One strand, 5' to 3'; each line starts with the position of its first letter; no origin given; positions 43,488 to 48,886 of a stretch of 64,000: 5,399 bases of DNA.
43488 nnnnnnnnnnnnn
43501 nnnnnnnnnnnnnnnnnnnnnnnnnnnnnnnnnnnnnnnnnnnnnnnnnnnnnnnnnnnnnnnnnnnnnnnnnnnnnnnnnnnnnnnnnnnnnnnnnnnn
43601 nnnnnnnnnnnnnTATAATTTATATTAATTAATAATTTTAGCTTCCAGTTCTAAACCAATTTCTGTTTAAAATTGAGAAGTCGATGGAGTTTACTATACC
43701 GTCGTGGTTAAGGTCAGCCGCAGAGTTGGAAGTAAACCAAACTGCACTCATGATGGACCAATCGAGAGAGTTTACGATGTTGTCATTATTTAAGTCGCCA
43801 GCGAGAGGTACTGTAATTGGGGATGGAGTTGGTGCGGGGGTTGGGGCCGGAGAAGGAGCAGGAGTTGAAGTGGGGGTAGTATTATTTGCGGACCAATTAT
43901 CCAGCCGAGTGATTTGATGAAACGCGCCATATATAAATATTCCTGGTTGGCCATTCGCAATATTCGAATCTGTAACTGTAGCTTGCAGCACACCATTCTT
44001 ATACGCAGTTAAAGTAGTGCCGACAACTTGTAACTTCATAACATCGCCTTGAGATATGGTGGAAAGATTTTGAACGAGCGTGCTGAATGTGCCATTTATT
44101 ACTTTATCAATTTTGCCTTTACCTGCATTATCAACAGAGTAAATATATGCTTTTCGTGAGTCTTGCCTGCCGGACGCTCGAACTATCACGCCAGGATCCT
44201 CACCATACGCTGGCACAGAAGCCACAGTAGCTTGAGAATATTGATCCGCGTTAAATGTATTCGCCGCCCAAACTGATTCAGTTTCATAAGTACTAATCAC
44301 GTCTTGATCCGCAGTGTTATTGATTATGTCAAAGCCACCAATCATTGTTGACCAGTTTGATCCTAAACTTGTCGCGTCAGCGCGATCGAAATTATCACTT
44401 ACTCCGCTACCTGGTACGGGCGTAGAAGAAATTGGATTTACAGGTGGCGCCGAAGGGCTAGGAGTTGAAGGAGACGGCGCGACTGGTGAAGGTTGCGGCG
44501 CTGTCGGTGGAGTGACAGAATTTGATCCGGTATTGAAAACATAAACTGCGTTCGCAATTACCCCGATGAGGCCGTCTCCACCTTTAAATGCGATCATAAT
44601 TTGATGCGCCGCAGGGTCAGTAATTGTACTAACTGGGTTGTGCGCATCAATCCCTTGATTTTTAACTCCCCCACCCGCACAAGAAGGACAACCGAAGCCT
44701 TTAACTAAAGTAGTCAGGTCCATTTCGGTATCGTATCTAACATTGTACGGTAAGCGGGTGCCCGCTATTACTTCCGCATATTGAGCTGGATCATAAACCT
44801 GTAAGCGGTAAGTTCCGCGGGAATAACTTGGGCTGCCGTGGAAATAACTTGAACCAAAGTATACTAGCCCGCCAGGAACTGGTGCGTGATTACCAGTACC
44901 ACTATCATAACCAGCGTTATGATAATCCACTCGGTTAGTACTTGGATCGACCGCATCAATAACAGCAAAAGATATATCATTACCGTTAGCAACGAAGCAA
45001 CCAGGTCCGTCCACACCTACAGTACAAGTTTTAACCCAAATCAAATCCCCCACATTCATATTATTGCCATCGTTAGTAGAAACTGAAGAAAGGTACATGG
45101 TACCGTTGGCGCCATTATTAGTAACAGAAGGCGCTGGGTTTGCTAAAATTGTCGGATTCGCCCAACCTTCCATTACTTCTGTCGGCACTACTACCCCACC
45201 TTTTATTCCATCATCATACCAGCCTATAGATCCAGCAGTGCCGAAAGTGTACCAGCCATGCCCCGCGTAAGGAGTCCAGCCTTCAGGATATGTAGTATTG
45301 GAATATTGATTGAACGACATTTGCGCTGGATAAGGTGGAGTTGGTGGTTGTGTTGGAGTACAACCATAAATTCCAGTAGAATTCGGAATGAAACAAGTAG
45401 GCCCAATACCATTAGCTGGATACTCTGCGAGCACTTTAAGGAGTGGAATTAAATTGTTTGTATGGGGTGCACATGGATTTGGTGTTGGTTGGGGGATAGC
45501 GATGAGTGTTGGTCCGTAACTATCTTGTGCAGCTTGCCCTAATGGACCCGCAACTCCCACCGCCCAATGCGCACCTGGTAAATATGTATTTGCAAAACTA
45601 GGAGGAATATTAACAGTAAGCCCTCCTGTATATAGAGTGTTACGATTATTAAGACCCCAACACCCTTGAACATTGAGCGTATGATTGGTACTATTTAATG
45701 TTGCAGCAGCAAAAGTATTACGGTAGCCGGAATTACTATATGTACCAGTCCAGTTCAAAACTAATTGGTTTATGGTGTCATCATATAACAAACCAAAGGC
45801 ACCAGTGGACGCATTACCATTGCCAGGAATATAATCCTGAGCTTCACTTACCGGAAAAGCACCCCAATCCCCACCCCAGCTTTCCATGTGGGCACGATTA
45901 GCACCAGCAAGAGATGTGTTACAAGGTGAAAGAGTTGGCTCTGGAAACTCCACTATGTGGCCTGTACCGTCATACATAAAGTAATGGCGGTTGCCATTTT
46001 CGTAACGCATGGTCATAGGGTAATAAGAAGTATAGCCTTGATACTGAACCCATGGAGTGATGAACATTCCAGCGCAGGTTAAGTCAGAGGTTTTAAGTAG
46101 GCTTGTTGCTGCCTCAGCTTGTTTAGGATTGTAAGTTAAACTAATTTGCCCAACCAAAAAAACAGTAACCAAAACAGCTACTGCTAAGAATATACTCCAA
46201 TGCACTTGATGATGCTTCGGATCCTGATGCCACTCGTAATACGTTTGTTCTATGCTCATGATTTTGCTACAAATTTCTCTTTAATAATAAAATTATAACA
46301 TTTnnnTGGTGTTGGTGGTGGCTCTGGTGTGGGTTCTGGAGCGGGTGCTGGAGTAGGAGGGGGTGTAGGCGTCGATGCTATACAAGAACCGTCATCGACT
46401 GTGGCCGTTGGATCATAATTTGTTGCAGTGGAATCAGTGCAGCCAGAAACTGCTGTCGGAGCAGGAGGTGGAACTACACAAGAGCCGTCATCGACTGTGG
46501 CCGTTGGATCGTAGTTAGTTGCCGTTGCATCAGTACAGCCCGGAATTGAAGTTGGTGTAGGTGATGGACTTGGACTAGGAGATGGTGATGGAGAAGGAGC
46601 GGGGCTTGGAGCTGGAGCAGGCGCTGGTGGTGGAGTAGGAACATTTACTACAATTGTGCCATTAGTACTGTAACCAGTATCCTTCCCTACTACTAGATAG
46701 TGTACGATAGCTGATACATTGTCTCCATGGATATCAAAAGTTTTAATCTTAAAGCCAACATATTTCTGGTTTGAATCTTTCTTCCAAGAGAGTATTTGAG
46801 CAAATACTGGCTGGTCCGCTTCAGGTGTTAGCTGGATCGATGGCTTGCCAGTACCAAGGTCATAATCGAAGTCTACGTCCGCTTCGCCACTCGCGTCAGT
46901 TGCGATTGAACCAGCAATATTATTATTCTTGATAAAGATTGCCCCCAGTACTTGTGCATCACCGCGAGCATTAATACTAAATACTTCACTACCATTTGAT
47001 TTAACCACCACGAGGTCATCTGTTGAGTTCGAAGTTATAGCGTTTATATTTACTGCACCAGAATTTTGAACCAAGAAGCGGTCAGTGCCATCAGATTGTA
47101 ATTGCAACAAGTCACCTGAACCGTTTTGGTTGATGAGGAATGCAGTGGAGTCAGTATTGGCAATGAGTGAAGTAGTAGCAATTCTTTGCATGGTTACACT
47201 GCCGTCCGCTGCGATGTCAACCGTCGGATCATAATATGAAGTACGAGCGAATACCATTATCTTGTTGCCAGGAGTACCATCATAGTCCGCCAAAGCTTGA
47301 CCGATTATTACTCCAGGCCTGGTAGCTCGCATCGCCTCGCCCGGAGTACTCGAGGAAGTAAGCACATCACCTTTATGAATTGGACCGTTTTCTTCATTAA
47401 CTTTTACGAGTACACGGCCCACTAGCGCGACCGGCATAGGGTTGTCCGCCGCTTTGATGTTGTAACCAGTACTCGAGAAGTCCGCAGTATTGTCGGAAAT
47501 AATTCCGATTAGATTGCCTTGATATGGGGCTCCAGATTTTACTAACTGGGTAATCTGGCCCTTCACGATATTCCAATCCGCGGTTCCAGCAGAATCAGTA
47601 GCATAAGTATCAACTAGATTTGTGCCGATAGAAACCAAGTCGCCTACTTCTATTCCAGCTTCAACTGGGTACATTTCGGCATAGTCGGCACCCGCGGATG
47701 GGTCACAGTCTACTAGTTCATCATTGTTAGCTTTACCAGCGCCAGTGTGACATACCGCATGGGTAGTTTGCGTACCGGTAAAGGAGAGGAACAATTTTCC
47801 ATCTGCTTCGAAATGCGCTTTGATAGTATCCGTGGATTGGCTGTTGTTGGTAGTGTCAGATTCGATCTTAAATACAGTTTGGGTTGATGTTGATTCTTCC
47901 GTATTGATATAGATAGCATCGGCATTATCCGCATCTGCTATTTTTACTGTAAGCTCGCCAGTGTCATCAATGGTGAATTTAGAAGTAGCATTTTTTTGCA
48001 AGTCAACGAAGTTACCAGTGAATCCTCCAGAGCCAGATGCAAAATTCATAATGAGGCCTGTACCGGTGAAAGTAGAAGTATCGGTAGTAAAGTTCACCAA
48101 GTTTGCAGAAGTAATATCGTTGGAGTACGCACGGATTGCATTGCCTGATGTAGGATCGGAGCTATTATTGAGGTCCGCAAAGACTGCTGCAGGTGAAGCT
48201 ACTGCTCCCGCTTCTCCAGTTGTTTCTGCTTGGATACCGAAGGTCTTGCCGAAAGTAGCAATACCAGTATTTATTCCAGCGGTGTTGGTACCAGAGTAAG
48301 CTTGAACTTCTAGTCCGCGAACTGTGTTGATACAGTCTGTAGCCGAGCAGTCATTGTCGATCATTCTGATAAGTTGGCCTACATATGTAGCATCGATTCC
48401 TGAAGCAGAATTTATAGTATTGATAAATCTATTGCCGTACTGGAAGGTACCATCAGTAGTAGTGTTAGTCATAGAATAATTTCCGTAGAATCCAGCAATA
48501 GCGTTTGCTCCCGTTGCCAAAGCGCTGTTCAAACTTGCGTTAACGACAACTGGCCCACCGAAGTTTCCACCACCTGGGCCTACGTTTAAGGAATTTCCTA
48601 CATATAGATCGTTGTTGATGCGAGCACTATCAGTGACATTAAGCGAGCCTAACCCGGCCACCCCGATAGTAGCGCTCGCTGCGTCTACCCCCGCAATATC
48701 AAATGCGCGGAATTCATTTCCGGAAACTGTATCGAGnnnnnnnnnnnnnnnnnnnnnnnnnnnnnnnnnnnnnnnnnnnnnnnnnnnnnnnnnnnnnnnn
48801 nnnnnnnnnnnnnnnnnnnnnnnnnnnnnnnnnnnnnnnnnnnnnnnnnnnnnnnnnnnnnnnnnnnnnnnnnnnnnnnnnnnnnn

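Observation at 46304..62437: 5377-aa secreted giant with an LVIVD beta-propeller and a phage-fibre-like modular C-terminus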

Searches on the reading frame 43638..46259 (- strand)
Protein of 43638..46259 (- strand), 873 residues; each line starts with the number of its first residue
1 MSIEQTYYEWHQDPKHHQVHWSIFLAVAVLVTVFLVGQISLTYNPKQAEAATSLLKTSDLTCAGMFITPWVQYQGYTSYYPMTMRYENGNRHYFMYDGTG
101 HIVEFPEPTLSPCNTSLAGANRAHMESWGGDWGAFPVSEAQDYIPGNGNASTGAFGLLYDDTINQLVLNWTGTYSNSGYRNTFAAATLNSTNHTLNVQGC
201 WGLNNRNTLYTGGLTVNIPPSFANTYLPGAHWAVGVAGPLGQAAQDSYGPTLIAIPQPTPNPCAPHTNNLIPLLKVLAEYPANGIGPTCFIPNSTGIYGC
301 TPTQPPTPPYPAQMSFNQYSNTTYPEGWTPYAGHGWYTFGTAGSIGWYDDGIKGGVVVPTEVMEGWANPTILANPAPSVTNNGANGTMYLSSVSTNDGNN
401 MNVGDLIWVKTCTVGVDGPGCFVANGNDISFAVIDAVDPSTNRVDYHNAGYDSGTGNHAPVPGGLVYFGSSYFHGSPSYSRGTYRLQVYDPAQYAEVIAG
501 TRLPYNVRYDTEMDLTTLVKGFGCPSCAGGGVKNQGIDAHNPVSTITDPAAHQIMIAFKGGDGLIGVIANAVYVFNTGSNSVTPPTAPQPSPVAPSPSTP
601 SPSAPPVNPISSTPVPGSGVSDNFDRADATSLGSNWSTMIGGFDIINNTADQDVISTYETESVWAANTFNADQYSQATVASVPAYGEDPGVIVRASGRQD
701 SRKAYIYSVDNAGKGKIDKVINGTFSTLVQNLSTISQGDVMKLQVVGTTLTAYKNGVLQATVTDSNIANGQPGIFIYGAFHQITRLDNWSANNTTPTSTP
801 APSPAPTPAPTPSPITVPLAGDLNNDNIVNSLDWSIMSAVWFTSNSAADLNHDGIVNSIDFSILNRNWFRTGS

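Call 5: search_protein_families(library=pfam, proteins=[window:43638-46259:-], max_evalue=0.01)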
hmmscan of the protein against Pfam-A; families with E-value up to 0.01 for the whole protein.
window:43638-46259:- (873 aa): 1 family
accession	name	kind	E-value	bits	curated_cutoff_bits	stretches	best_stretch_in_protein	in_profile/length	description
PF00404.24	Dockerin_1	-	1.3e-08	35.3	22.9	1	820-866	1-54/57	Dockerin type I domain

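Call 13: find_encoding_contigs(protein=window:43638-46259:-, flank=2000, max_places=4)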
Protein window:43638-46259:- (873 aa): 1 contig read that carries it; 1 place shown.
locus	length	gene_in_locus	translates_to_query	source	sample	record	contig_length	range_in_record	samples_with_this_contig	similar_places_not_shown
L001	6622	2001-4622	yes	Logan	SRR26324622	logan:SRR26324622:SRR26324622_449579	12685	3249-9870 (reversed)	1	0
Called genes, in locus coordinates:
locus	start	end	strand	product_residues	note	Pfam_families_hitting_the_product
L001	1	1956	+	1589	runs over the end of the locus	?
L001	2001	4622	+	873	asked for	PF00404:Dockerin_1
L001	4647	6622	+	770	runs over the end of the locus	-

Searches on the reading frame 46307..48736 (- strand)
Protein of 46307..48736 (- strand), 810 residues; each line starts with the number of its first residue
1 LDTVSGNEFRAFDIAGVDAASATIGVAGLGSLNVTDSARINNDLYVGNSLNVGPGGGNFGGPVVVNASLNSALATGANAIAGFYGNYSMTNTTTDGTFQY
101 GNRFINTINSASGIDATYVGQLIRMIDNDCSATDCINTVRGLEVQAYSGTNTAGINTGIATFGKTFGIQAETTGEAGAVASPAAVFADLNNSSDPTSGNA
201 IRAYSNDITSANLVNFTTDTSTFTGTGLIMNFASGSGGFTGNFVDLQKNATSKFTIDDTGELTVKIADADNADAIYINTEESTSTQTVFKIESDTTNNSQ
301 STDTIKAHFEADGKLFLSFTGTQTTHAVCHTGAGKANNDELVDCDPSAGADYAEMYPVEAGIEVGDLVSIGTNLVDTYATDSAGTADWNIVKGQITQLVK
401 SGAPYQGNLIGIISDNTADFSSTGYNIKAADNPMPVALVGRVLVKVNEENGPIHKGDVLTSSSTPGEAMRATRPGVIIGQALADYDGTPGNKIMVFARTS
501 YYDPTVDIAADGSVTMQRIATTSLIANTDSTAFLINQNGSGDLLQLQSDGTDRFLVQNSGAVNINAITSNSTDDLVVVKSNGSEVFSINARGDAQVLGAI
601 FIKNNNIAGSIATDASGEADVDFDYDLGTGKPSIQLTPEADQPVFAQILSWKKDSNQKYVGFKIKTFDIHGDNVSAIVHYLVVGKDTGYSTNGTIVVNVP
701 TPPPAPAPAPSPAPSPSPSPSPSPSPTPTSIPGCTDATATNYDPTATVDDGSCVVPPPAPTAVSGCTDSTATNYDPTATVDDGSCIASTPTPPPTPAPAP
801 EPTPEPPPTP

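Call 14: find_homologous_proteins(query=window:46307-48736:-, max_evalue=0.001)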
Query window:46307-48736:- (810 aa): 59 proteins with E <= 0.001 among 8000 candidates.
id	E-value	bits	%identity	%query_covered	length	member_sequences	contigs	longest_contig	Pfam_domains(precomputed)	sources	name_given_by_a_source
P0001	6.6e-231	787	59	73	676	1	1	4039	-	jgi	jgi:hypothetical protein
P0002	4.8e-227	774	56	91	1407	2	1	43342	-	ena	-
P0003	2.8e-202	692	49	84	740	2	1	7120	-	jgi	jgi:hypothetical protein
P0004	1.4e-190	654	54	77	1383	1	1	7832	-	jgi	jgi:hypothetical protein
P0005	5.8e-188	645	54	72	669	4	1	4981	-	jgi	jgi:hypothetical protein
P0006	6.5e-185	635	52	79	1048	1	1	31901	-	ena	-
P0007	3.9e-181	623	49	78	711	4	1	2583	-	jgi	jgi:hypothetical protein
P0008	6.6e-165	569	49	79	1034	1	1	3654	-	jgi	jgi:hypothetical protein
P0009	1.6e-155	538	45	90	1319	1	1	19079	-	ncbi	-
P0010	1.4e-143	498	43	85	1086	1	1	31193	-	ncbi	-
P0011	1.2e-138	482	41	88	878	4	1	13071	-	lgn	-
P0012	1.3e-137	479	48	67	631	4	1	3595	-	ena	-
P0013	1.3e-135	472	44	83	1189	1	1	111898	-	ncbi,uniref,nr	ncbi:hypothetical protein COV04_00460 [Candidatus Uhrbacteria bacterium CG10_big_fil_rev_8_21_14_0_1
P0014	2.8e-129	451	40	91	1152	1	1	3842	-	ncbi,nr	ncbi:MAG: hypothetical protein Q7J73_01930, partial [Dehalococcoidales bacterium]|nr:hypothetical pr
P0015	2.9e-128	448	40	85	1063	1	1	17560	-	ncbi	-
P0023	5.3e-78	282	43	52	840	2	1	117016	PF05887.17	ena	-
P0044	2.5e-43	167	47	28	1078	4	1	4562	PF16403.12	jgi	jgi:hypothetical protein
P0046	2.5e-37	147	36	51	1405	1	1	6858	PF00404.25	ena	-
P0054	3.7e-16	77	35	33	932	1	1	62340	-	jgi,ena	-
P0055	1.4e-13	68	34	29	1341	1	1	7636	PF13385.14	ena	-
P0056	1.6e-13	68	35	35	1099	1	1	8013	PF11962.14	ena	-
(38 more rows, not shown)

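Call 18: search_protein_families(library=pfam, proteins=[P0056, P0054, P0055, P0046, P0044, P0023, window:46307-48736:-, P0002], max_evalue=1)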
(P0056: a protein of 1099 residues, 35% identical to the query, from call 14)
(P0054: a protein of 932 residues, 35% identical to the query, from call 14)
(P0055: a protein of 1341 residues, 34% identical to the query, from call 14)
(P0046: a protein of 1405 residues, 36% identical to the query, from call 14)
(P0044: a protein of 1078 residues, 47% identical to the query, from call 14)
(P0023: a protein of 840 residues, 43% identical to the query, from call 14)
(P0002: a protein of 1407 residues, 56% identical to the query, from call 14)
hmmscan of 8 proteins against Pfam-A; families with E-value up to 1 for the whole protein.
P0056 (1099 aa): 1 family
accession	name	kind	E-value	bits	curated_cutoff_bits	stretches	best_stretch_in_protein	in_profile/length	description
PF11962.13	Peptidase_G2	-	2.2e-05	24.4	25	1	643-713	36-101/228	Peptidase_G2, IMC autoproteolytic cleavage domain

P0054 (932 aa): 2 families
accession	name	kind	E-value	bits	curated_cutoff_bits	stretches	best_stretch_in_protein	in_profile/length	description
PF12911.12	OppC_N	-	0.051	13.9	23.9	1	106-139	8-41/53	N-terminal TM domain of oligopeptide transport permease C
PF10296.15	MMM1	-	0.11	12.3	21.9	0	272-301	58-87/244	Maintenance of mitochondrial morphology protein 1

P0055 (1341 aa): 5 families
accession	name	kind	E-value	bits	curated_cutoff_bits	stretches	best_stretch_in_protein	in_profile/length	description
PF13385.13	Laminin_G_3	-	1e-13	52.1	27.6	1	616-763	1-142/151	Concanavalin A-like lectin/glucanases superfamily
PF09458.16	H_lectin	-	0.00064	20.2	24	1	1260-1307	2-52/67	H-type lectin domain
PF01869.26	BcrAD_BadFG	-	0.0024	17.9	31.5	1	357-420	62-125/271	BadF/BadG/BcrA/BcrD ATPase family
PF12219.14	End_tail_spike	-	0.072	13.6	25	1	425-465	117-157/160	Catalytic domain of bacteriophage endosialidase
PF15960.10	DUF4763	-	0.2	11.3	30.1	1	20-75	97-152/236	Domain of unknown function (DUF4763)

P0046 (1405 aa): 2 families
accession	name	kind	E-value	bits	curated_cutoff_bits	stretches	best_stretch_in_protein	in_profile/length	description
PF00404.24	Dockerin_1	-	1.9e-06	28.4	22.9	1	594-644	2-52/57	Dockerin type I domain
PF13517.12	FG-GAP_3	-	0.032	15.3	26.9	0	589-638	10-59/61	FG-GAP-like repeat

P0044 (1078 aa): 3 families
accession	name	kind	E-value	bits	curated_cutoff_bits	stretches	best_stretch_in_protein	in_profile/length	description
PF16403.11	Bact_surface_Ig-like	-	9.2e-09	35.7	27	1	964-1044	1-71/71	Bacterial surface protein, Ig-like domain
PF02494.22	HYR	-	0.18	12.6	21.7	0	1019-1043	56-80/81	HYR domain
PF04811.21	Sec23_trunk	-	0.21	11.6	27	1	907-957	174-222/241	Sec23/Sec24 trunk domain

P0023 (840 aa): 1 family
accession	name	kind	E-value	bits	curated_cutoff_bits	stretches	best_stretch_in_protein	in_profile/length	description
PF05887.16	Trypan_PARP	-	8.1e-06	26.3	100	1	779-831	59-111/134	Procyclic acidic repetitive protein (PARP)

window:46307-48736:- (810 aa): 0 families

P0002 (1407 aa): 3 families
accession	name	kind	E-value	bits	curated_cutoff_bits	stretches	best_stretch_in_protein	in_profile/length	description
PF18338.7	BppL_N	-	0.18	11.9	25.8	1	570-588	7-25/25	Lower baseplate protein N-terminal domain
PF05593.20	RHS_repeat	-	0.2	12.5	22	0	66-82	11-28/38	RHS Repeat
PF05887.16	Trypan_PARP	-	0.62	10.5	100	1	1276-1347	40-110/134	Procyclic acidic repetitive protein (PARP)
